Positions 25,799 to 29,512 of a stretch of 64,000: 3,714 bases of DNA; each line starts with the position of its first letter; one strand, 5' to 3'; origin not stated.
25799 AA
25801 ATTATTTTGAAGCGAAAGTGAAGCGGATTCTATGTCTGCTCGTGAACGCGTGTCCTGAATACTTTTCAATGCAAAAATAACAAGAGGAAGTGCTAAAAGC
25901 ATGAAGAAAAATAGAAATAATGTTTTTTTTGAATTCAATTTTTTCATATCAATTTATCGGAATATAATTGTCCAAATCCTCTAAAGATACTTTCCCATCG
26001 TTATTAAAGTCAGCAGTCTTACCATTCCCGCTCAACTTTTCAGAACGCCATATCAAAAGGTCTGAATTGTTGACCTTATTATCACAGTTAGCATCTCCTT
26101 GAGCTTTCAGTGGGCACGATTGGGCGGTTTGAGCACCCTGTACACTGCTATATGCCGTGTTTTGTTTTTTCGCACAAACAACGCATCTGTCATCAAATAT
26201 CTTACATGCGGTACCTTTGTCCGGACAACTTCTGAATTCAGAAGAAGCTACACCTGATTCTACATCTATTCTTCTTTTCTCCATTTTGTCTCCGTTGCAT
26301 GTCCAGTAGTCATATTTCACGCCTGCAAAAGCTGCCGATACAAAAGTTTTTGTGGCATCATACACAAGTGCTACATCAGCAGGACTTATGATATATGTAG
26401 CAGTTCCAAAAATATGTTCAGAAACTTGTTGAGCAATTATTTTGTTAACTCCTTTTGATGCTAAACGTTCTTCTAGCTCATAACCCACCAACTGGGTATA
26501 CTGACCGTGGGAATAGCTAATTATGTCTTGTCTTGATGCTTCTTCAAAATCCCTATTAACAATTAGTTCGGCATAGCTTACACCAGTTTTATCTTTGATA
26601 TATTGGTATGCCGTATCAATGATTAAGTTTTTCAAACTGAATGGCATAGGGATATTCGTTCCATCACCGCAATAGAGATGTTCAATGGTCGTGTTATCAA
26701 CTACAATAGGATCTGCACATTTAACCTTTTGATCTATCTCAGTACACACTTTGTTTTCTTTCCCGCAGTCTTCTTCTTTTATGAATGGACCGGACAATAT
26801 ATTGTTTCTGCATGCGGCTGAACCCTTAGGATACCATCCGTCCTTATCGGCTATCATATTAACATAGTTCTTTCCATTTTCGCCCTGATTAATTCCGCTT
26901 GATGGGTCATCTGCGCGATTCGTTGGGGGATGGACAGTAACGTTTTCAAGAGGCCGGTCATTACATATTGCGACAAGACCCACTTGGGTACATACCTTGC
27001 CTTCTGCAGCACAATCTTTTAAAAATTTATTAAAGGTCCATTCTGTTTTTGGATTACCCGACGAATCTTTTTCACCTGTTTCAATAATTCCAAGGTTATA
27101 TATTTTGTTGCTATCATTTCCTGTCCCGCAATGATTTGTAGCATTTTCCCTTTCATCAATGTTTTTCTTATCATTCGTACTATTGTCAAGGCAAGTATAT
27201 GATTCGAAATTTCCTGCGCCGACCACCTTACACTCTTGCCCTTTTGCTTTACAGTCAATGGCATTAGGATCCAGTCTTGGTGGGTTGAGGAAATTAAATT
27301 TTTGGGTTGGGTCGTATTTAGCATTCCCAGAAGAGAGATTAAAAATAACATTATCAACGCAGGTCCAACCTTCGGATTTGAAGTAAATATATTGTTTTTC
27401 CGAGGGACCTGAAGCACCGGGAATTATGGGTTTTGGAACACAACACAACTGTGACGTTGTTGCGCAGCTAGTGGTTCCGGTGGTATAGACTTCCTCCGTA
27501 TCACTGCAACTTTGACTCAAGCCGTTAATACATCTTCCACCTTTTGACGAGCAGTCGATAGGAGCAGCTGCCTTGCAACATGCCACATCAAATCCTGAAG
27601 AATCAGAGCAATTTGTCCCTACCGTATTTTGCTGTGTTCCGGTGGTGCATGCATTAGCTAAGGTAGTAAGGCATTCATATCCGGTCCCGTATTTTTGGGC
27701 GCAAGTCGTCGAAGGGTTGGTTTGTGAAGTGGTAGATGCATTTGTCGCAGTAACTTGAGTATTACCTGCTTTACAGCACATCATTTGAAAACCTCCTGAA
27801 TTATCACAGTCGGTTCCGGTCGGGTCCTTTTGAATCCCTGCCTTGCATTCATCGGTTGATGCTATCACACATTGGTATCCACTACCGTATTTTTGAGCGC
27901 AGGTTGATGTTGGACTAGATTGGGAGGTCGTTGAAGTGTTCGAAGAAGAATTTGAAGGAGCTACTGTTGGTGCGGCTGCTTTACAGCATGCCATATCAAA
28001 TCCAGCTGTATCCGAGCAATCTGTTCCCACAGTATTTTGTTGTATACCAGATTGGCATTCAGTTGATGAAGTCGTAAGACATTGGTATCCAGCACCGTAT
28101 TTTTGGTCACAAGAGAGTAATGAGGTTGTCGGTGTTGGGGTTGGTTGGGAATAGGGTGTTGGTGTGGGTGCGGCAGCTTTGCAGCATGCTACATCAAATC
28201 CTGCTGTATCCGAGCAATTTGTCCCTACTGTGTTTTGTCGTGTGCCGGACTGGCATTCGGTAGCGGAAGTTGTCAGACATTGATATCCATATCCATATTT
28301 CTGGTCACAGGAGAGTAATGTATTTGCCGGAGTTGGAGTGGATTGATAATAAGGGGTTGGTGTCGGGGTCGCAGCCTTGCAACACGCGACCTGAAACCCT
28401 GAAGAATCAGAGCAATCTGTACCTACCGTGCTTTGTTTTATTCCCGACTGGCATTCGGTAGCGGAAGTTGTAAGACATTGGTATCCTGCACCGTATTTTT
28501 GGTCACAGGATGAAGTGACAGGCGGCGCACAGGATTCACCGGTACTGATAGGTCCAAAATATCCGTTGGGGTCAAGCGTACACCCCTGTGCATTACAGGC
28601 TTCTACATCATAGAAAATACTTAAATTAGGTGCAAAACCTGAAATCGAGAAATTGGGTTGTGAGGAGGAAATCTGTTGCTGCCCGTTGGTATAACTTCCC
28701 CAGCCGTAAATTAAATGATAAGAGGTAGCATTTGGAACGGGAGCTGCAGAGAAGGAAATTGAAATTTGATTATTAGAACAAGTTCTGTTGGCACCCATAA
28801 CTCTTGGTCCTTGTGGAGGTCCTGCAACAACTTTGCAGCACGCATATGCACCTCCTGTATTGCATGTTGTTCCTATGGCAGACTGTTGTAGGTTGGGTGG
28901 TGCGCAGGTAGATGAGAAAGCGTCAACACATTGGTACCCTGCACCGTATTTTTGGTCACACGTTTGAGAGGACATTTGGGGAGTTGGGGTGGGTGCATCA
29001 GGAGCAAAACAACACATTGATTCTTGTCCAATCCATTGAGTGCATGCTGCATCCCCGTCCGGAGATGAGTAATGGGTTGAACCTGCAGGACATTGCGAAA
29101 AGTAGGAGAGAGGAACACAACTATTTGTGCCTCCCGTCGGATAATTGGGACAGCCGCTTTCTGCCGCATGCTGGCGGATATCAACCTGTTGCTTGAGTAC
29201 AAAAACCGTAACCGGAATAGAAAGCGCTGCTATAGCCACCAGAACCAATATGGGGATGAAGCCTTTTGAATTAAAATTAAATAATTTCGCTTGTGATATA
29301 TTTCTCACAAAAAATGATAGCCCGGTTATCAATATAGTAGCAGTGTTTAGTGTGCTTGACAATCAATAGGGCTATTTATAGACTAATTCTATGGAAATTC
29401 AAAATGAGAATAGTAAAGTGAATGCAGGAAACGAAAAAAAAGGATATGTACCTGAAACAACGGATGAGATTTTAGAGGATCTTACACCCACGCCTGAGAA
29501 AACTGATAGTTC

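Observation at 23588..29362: Minus-strand operon of secreted proteins ending in a shared dockerin-like module; the largest carries seven or more copies of an undescribed 6-Cys ~40-aa repeat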

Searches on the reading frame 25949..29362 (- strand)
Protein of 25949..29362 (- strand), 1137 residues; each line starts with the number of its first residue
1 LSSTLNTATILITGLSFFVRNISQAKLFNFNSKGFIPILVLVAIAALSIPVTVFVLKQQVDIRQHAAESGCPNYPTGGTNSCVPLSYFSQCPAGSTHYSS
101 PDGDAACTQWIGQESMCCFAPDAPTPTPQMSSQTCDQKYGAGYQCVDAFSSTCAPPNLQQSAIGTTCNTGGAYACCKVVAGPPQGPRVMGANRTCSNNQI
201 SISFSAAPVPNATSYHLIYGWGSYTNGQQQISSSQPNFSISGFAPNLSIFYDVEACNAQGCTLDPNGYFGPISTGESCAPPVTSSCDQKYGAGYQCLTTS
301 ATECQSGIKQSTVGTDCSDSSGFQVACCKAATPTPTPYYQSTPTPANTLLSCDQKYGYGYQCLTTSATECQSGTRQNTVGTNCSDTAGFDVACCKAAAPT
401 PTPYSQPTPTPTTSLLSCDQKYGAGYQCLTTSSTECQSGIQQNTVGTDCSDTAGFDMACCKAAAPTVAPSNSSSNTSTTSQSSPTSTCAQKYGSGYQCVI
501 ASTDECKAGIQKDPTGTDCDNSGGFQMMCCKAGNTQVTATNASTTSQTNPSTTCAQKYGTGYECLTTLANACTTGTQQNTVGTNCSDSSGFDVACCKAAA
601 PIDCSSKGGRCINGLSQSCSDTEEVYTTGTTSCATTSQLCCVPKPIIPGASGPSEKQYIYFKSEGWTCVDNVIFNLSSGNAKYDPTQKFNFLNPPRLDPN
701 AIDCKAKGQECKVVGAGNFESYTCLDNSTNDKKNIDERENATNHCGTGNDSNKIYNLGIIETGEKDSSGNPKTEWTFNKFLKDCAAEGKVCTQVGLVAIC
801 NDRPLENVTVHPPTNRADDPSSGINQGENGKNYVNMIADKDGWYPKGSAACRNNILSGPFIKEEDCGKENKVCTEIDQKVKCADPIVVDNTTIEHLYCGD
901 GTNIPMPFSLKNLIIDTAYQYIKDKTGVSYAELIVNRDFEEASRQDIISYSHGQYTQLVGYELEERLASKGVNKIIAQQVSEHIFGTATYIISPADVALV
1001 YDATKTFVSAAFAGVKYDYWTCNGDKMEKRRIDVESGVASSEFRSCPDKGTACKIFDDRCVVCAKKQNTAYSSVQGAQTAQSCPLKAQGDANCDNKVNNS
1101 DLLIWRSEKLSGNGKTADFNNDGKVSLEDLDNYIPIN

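Call 3: search_protein_families(library=pfam, proteins=[window:25949-29362:-], max_evalue=1)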
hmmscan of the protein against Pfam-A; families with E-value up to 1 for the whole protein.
window:25949-29362:- (1137 aa): 2 families
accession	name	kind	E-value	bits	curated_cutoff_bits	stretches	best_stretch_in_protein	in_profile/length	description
PF00404.24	Dockerin_1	-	0.00034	21.2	22.9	1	1089-1130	2-49/57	Dockerin type I domain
PF11887.13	Mce4_CUP1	-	0.1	12.6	32.6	0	479-537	151-208/222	Cholesterol uptake porter CUP1 of Mce4, putative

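Call 4: search_protein_families(library=ncbifam, proteins=[window:25949-29362:-], max_evalue=1)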
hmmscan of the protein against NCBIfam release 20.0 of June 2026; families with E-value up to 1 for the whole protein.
window:25949-29362:- (1137 aa): 0 families

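Call 9: find_homologous_proteins(query=window:25949-29362:-, max_evalue=0.001)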
Query window:25949-29362:- (1137 aa): 4 proteins with E <= 0.001 among 8000 candidates.
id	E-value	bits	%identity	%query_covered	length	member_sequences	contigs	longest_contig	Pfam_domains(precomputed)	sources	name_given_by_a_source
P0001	0.0e+0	2538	100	96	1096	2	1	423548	-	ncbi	-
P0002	4.6e-162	560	38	69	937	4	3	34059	PF00404.25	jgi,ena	-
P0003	1.1e-138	482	35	71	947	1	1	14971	PF00404.25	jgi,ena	-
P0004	9.6e-116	406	29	60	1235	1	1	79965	-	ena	-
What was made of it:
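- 25949..29362 (-): Large secreted Cys-rich dockerin protein. It is 1137 aa from the listed TTG. The true start is probably downstream (GTG 29308) but upstream of 29266. There are 4 full-length homologs only (call 9).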

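Call 11: list_cluster_members(proteins=[P0001])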
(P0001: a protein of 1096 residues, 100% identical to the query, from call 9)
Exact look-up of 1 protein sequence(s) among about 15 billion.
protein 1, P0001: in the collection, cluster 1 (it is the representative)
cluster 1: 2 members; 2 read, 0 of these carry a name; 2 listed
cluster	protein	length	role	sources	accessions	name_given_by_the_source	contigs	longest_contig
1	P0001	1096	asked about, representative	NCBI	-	-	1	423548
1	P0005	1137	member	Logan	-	-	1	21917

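Call 12: find_encoding_contigs(protein=P0001, flank=10000, max_places=3)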
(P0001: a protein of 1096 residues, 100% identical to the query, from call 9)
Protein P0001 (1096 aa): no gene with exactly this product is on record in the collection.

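Call 13: find_encoding_contigs(protein=P0002, flank=10000, max_places=3)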
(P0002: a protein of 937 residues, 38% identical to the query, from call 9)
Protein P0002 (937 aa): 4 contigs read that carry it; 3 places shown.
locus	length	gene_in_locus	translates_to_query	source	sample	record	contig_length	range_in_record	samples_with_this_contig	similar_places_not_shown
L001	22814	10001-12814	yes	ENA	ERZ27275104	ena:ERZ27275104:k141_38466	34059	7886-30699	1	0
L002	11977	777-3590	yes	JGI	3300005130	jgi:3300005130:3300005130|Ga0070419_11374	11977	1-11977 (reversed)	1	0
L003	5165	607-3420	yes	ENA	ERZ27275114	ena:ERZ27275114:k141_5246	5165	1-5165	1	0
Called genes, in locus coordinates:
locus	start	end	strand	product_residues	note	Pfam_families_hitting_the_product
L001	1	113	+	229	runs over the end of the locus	PF01797:Y1_Tnp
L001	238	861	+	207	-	-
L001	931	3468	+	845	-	-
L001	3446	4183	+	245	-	-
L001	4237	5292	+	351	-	-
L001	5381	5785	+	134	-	-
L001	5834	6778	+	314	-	-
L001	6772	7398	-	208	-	-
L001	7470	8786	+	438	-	PF00464:SHMT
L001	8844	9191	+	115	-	-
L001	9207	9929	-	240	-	-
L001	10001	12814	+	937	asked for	PF00404:Dockerin_1 (weak)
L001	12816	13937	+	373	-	PF00404:Dockerin_1 (weak)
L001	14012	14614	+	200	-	PF12917:YfbR-like, PF13023:HD_3, PF01966:HD (weak)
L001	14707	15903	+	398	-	-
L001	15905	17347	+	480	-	-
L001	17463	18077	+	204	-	PF00963:Cohesin (weak)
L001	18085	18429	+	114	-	-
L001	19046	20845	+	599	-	-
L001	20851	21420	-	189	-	PF06559:DCD_N (weak), PF22769:DCD, PF00692:dUTPase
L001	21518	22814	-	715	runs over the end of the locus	-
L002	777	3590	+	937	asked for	PF00404:Dockerin_1 (weak)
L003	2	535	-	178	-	?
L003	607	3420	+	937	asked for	PF00404:Dockerin_1 (weak)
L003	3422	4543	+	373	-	PF00404:Dockerin_1 (weak)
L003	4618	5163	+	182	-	?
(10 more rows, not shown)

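Call 29: find_related_loci(query=A2, collection=genome_contigs, flank=10000)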
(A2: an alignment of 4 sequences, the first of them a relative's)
Query A2 (1137 aa) in genome_contigs; peptide patterns used: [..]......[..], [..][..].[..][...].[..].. (x = any residue, [..] = any of these).
214 stretches matched a pattern; 29 encode a relative of the query (tblastn E <= 1e-3); 29 distinct loci.
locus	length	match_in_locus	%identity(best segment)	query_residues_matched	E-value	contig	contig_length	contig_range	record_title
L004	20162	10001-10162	52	1080-1133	3e-12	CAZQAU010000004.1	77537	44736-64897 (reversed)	MAG TPA_asm: uncultured Gammaproteobacteria bacterium isolate SRP292972_co1_101 genome assembly, contig: NODE_262_length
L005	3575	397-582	48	1073-1133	6e-9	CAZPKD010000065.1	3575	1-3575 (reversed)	MAG TPA_asm: uncultured Gammaproteobacteria bacterium isolate binchicken_co220_8 genome assembly, contig: NODE_17697_len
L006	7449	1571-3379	49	1079-1133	8e-9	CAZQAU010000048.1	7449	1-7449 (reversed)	MAG TPA_asm: uncultured Gammaproteobacteria bacterium isolate SRP292972_co1_101 genome assembly, contig: NODE_4048_lengt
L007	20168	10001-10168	46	1079-1133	2e-8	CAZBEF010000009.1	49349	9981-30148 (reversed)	MAG TPA_asm: uncultured Gammaproteobacteria bacterium isolate SRP278252_co2_430 genome assembly, contig: NODE_1165_lengt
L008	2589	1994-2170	47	1079-1136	3e-8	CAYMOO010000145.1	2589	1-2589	MAG TPA_asm: uncultured Gammaproteobacteria bacterium isolate SRP278252_co2_62 genome assembly, contig: NODE_92532_lengt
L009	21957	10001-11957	48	1077-1131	4e-8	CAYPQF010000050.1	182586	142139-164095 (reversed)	MAG TPA_asm: uncultured Gammaproteobacteria bacterium isolate binchicken_co23_77 genome assembly, contig: k141_480747, w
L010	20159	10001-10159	45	1080-1131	5e-8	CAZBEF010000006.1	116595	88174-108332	MAG TPA_asm: uncultured Gammaproteobacteria bacterium isolate SRP278252_co2_430 genome assembly, contig: NODE_214_length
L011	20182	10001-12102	37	39-1133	9e-8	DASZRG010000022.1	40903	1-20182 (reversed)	MAG TPA_asm: Patescibacteria group bacterium isolate SMAG_U6018 k141_789588, whole genome shotgun sequence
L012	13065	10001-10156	44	1082-1133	1e-7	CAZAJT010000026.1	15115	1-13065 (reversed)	MAG TPA_asm: uncultured Gammaproteobacteria bacterium isolate binchicken_co251_706 genome assembly, contig: NODE_5438_le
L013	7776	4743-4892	53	1081-1129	1e-7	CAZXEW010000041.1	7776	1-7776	MAG TPA_asm: uncultured Gammaproteobacteria bacterium isolate binchicken_co203_146 genome assembly, contig: k141_1640415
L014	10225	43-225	41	1080-1134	4e-7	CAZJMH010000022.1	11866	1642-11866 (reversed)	MAG TPA_asm: uncultured Gammaproteobacteria bacterium isolate SRP319275_co2_175 genome assembly, contig: NODE_5084_lengt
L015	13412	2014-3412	45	1071-1133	8e-7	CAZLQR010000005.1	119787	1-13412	MAG TPA_asm: uncultured Gammaproteobacteria bacterium isolate SRP170004_co1_473 genome assembly, contig: NODE_160_length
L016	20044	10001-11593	49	1080-1133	1e-6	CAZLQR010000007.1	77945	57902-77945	MAG TPA_asm: uncultured Gammaproteobacteria bacterium isolate SRP170004_co1_473 genome assembly, contig: NODE_357_length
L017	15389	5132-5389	36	1057-1131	2e-6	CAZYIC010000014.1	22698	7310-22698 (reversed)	MAG TPA_asm: uncultured Gammaproteobacteria bacterium isolate binchicken_co38_456 genome assembly, contig: NODE_4744_len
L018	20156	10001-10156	46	1081-1129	3e-6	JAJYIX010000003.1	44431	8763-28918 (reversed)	MAG: bacterium isolate DBS2-1.bin136 NODE_1378_length_44431_cov_1.455489, whole genome shotgun sequence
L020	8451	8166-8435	32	38-118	7e-6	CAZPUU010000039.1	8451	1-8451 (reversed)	MAG TPA_asm: uncultured Gammaproteobacteria bacterium isolate SRP192515_co2_165 genome assembly, contig: NODE_7325_lengt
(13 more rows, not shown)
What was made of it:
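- Tried and rejected: The taxon is therefore inferred from the relatives' record titles (call 29).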

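Call 64: find_encoding_contigs(protein=P0004, flank=10000, max_places=2)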
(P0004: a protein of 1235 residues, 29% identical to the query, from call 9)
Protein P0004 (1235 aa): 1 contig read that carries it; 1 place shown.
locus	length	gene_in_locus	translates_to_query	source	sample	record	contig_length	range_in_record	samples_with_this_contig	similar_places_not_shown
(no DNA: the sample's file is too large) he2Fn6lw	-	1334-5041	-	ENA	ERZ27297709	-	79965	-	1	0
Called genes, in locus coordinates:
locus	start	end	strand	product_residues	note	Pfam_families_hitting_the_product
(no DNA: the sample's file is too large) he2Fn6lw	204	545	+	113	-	-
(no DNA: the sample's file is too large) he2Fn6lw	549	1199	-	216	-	-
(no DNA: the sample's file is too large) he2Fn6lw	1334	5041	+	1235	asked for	-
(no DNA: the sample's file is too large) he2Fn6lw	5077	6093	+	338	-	-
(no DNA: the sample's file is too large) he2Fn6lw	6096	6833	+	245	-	-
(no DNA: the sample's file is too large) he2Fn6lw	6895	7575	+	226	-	PF01569:PAP2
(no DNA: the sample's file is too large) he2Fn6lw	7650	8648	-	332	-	PF01791:DeoC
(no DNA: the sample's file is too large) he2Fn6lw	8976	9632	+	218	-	-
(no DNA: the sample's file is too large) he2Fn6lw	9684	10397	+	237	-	-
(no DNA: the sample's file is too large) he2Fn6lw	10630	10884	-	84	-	-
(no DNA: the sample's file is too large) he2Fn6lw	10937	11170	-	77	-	-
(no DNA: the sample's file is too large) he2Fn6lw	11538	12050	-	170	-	PF20803:PaaX_M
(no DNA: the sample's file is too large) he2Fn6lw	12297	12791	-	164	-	-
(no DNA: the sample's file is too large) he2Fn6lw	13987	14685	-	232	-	PF00581:Rhodanese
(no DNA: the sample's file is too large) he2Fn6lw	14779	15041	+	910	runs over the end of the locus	PF13715:CarbopepD_reg_2 (faint), PF13620:CarboxypepD_reg (faint)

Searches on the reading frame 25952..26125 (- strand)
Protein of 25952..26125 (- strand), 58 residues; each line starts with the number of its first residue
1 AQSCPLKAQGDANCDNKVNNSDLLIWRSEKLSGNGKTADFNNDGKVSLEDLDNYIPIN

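Call 77: search_protein_families(library=pfam, alignment_id=A7, max_evalue=0.01)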
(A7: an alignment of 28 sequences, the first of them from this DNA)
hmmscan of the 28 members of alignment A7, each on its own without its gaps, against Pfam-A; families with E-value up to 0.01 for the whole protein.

A. member 1, seq(58 aa): 4 families
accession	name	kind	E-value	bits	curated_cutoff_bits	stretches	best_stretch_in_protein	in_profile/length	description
PF00404.24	Dockerin_1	-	3.7e-06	27.5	22.9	1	10-52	2-50/57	Dockerin type I domain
PF00036.39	EF-hand_1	-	0.0015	18.4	25.4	0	37-52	8-23/29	EF hand domain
PF13499.12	EF-hand_7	-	0.0045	17.7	30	0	37-53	10-26/67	EF-hand domain pair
PF13405.12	EF-hand_6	-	0.0057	16.7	25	0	38-54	9-25/30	EF-hand domain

B. families by the number of members that match (of 28 scanned): 5 families
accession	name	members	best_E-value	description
PF00404.24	Dockerin_1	25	1.4e-08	Dockerin type I domain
PF00036.39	EF-hand_1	7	0.00061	EF hand domain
PF13499.12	EF-hand_7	6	6.6e-05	EF-hand domain pair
PF13405.12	EF-hand_6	5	0.0022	EF-hand domain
PF13202.12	EF-hand_5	2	0.0012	EF hand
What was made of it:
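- On Dockerin type I (Pfam PF00404): 25 of 28 related modules match (call 77).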

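Call 78: search_solved_structures(query=A7, max_evalue=0.01, show_alignments=1)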
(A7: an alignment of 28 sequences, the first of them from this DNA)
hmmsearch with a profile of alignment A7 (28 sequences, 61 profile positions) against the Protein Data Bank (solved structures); distinct sequences matched with E-value up to 0.01: 25.
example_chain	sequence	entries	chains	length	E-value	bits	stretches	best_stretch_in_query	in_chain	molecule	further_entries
1daq_A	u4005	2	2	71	1.5e-07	34.5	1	6-58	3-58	ENDOGLUCANASE SS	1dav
2mte_A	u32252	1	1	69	1.6e-07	34.5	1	6-58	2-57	Cellulose 1,4-beta-cellobiosidase (reducing end) CelS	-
4fl4_A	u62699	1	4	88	4.3e-07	33.1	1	7-56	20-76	Glycoside hydrolase family 9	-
4cj0_A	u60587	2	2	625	7.8e-06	29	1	9-56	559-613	ENDOGLUCANASE D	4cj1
1clc_A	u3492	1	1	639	8.3e-06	29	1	9-56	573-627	ENDOGLUCANASE CELD; EC: 3.2.1.4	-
4dh2_B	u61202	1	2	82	2.7e-05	27.3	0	8-40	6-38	Dockerin type 1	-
5nrm_B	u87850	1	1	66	4.5e-05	26.6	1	10-57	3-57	DocCel5: Type I dockerin repeat domain from A. cellulolyticus family 5 endoglucanase WP_01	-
1ohz_B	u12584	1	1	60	5.6e-05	26.3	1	9-53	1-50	ENDO-1,4-BETA-XYLANASE Y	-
2ccl_B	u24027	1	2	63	6.1e-05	26.2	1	9-53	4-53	ENDO-1,4-BETA-XYLANASE Y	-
5nrk_B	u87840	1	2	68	6.5e-05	26.1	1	10-57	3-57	DocCel5: Type I dockerin repeat domain from A. cellulolyticus family 5 endoglucanase WP_01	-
2vn5_B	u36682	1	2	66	8.6e-05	25.7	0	38-54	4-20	ENDOGLUCANASE A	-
2y3n_B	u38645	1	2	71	0.0001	25.5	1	7-54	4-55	CELLULOSOMAL FAMILY-48 PROCESSIVE GLYCOSIDE HYDROLASE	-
5lxv_B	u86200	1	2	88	0.0001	25.5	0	11-30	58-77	Carbohydrate-binding protein WP_009985128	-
2yik_A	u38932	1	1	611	0.00024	24.3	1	9-57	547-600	ENDOGLUCANASE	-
2vn6_B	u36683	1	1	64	0.00046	23.4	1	9-57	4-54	ENDOGLUCANASE A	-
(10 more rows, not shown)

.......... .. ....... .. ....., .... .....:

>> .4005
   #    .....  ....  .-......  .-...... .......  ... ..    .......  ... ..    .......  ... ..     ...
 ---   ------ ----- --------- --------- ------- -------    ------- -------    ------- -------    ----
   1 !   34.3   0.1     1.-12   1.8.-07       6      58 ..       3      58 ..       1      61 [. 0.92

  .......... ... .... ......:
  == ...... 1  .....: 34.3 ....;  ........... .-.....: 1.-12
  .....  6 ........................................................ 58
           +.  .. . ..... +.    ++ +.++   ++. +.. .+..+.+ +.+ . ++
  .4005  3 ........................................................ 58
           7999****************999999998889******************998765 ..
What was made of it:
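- On Dockerin type I (Pfam PF00404): The profile hits 1daq/2mte/4fl4 dockerins at E 1.5e-7 to 4e-7 (call 78).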

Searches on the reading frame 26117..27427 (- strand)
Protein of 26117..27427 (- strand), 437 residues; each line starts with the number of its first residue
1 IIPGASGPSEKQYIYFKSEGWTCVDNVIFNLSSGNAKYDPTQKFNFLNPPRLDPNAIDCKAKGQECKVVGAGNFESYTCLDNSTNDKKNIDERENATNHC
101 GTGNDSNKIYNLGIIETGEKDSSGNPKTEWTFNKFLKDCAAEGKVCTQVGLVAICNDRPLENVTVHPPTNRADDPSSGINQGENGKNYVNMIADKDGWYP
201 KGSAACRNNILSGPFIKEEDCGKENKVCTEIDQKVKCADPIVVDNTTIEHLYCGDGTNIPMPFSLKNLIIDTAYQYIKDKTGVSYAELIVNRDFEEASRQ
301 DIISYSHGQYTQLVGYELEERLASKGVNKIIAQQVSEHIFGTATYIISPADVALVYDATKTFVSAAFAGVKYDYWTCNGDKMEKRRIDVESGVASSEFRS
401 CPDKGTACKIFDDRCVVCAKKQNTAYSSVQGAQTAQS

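Call 58: search_protein_families(library=pfam, proteins=[window:26117-27427:-], max_evalue=5)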
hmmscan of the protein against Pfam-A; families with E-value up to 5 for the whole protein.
seq(437 aa): 0 families
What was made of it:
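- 26123..27430 (-): Conserved C-terminal region of unknown function (aa 645-1080). It contains four 4-Cys units (C...DC-x3-G-x2-C-x6-12-C) and a Cys-free, probably helical stretch (aa ~900-1020). No Pfam hit (call 58).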

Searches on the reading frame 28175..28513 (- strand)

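Call 58: search_protein_families(library=pfam, proteins=[window:28175-28513:-], max_evalue=5)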
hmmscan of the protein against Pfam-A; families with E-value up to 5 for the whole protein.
seq(113 aa): 3 families
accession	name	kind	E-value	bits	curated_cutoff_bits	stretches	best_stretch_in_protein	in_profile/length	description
PF25278.1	DUF7872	-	0.0014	18.6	26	2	70-95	146-171/224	Domain of unknown function (DUF7872)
PF23537.1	Microp_apicomplexa_22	-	4.5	8.1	27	0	47-89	23-64/72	Apicomplexa microprotein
PF00523.23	Fusion_gly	-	4.6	5.9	29.8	1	11-49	331-369/487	Fusion glycoprotein F0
